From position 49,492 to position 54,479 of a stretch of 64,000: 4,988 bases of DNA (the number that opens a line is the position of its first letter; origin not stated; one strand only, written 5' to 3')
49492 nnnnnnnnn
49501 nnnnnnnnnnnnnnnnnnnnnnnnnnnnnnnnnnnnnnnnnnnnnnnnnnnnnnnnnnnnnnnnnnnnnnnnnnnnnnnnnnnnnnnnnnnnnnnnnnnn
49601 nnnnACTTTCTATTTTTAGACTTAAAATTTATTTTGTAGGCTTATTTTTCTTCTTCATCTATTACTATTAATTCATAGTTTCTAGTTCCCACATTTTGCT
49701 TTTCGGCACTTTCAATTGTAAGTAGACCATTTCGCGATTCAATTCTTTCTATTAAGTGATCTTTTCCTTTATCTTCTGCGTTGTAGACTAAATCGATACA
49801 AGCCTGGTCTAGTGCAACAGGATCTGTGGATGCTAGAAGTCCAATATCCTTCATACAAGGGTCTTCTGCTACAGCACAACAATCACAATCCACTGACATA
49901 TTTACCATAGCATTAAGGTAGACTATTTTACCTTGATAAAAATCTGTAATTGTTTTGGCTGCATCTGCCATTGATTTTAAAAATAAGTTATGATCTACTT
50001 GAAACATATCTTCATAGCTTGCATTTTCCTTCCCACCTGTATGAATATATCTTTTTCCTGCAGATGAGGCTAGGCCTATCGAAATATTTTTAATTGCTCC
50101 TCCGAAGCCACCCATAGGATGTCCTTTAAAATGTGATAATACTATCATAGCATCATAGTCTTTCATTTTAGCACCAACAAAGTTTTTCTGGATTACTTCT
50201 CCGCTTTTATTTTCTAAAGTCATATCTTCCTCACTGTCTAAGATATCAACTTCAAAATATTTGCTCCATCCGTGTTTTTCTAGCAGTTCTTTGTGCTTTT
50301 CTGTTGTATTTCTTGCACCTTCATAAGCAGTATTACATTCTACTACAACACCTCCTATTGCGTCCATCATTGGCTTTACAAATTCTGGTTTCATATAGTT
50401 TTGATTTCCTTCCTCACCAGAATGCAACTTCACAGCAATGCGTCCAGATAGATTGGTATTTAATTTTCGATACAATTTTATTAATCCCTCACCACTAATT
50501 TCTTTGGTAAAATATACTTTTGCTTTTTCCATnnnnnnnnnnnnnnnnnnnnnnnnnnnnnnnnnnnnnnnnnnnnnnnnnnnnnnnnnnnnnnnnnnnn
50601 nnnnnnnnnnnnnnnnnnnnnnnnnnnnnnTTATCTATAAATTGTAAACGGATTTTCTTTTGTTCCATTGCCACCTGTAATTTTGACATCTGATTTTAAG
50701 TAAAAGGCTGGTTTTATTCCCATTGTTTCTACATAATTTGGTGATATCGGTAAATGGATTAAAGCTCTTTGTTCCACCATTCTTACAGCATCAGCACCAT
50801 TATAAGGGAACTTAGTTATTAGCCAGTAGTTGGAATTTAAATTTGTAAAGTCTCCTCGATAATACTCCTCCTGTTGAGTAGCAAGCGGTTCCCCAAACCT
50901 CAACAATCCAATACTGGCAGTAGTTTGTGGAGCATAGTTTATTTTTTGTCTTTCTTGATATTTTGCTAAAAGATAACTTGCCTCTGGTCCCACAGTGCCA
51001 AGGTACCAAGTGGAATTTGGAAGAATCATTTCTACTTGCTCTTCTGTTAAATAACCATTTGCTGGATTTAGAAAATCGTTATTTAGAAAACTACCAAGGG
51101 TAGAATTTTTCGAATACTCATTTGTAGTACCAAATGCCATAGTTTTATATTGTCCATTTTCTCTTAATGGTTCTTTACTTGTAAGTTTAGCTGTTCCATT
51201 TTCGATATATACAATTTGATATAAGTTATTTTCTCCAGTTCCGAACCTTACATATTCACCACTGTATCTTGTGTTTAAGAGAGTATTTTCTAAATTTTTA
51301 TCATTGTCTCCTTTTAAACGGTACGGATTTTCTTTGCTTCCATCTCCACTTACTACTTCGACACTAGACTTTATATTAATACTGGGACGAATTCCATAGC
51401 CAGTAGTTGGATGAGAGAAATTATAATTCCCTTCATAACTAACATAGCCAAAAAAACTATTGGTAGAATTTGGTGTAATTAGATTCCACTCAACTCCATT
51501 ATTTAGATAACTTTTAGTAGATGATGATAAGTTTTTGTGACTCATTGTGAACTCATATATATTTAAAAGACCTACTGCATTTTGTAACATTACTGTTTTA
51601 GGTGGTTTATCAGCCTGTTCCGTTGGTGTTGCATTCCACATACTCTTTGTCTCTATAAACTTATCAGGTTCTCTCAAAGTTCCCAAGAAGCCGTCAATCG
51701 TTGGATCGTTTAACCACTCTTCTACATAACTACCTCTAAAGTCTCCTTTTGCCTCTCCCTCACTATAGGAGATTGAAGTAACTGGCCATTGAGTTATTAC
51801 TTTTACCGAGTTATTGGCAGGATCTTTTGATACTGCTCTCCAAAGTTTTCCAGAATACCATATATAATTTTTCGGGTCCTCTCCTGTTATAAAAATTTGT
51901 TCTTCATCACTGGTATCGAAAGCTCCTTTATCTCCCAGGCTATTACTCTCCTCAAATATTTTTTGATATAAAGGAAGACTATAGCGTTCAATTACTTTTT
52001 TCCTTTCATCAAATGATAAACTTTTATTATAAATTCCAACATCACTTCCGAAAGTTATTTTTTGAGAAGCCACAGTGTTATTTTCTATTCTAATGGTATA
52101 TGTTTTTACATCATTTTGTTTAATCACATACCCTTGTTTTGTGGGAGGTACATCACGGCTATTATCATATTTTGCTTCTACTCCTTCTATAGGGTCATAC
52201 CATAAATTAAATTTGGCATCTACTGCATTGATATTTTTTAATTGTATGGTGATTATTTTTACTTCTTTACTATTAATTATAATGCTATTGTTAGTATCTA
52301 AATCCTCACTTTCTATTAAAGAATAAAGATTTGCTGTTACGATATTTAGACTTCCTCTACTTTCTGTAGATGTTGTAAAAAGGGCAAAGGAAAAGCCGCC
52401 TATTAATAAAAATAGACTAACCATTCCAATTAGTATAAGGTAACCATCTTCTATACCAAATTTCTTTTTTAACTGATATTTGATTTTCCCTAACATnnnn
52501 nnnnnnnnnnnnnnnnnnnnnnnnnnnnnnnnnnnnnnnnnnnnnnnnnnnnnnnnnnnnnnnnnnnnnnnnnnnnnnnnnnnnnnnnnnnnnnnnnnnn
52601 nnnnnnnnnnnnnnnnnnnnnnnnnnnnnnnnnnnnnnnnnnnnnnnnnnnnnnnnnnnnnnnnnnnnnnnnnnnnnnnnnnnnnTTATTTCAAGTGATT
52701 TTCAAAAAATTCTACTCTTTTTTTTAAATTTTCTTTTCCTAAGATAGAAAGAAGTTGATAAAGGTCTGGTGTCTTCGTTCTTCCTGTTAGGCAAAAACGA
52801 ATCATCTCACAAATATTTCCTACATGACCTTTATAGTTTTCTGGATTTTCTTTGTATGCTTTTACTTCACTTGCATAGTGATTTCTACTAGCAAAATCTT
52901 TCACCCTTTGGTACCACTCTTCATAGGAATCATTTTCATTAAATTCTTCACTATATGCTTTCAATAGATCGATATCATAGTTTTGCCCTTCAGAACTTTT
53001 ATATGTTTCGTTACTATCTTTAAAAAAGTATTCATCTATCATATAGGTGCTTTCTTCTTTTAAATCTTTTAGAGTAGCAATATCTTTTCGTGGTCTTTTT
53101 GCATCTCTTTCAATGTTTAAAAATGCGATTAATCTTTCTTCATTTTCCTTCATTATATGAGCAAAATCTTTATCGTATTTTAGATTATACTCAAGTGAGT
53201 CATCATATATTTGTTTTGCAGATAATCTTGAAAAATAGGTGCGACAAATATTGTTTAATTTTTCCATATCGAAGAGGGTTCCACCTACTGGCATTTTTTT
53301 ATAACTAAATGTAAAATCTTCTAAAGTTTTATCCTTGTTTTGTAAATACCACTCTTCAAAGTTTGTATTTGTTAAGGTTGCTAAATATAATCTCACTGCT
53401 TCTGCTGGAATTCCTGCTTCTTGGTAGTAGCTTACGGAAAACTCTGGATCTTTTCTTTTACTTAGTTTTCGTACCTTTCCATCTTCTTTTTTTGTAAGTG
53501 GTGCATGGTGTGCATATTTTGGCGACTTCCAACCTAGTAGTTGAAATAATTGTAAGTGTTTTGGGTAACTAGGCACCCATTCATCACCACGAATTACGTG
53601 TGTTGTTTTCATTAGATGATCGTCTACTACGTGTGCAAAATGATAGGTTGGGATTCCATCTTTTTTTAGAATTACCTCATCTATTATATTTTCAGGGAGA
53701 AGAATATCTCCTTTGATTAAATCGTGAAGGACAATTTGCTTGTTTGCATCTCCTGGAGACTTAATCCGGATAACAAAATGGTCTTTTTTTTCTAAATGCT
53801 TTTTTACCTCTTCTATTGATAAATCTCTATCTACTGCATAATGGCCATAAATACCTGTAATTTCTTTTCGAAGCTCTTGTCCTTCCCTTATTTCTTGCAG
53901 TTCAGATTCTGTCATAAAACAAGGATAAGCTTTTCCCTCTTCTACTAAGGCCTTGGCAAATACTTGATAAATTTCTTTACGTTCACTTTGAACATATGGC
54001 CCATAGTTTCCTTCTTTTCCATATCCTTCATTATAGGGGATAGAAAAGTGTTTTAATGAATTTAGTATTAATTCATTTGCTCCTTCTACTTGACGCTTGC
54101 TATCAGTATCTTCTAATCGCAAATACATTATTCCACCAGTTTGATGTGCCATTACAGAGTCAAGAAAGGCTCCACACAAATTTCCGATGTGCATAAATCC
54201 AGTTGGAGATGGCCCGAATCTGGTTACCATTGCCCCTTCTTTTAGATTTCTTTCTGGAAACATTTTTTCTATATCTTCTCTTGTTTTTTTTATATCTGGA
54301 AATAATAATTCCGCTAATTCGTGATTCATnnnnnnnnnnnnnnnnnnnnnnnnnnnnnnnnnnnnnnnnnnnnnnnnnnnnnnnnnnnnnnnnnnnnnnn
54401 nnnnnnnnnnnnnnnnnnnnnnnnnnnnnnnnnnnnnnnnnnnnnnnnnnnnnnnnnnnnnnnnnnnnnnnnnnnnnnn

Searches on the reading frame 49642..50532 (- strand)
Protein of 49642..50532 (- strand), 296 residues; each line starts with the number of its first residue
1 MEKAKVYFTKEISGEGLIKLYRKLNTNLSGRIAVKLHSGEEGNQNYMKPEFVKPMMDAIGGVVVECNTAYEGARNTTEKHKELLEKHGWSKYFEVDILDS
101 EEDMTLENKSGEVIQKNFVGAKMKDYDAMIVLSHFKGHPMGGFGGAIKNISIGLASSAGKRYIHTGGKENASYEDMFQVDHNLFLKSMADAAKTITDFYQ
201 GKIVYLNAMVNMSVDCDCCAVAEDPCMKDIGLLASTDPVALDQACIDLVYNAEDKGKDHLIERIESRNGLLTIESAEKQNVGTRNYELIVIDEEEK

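Call 29: search_protein_families(library=pfam, proteins=[window:49642-50532:-], max_evalue=0.0001)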
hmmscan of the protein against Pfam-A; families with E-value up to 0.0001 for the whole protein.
window:49642-50532:- (296 aa): 1 family
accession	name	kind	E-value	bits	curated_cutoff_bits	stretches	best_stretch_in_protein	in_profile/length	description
PF04015.17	DUF362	-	3.8e-48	164.6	24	1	32-247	1-200/200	Domain of unknown function (DUF362)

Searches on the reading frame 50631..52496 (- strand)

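Call 29: search_protein_families(library=pfam, proteins=[window:50631-52496:-], max_evalue=0.0001)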
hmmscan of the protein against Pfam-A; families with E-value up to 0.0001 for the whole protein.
window:50631-52496:- (621 aa): 1 family
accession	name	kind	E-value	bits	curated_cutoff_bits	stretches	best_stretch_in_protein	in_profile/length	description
PF19789.6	DUF6273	-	8.2e-08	32.7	23.5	0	248-377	28-172/172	Domain of unknown function (DUF6273)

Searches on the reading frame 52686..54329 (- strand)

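Call 29: search_protein_families(library=pfam, proteins=[window:52686-54329:-], max_evalue=0.0001)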
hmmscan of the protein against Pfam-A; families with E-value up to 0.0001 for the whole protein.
window:52686-54329:- (547 aa): 2 families
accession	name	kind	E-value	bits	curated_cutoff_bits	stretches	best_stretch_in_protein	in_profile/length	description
PF00749.27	tRNA-synt_1c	-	3.9e-69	233.4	23.4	1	34-359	2-313/314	tRNA synthetases class I (E and Q), catalytic domain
PF19269.4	Anticodon_2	-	5.9e-08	33.7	23.6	1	417-540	27-138/141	Anticodon binding domain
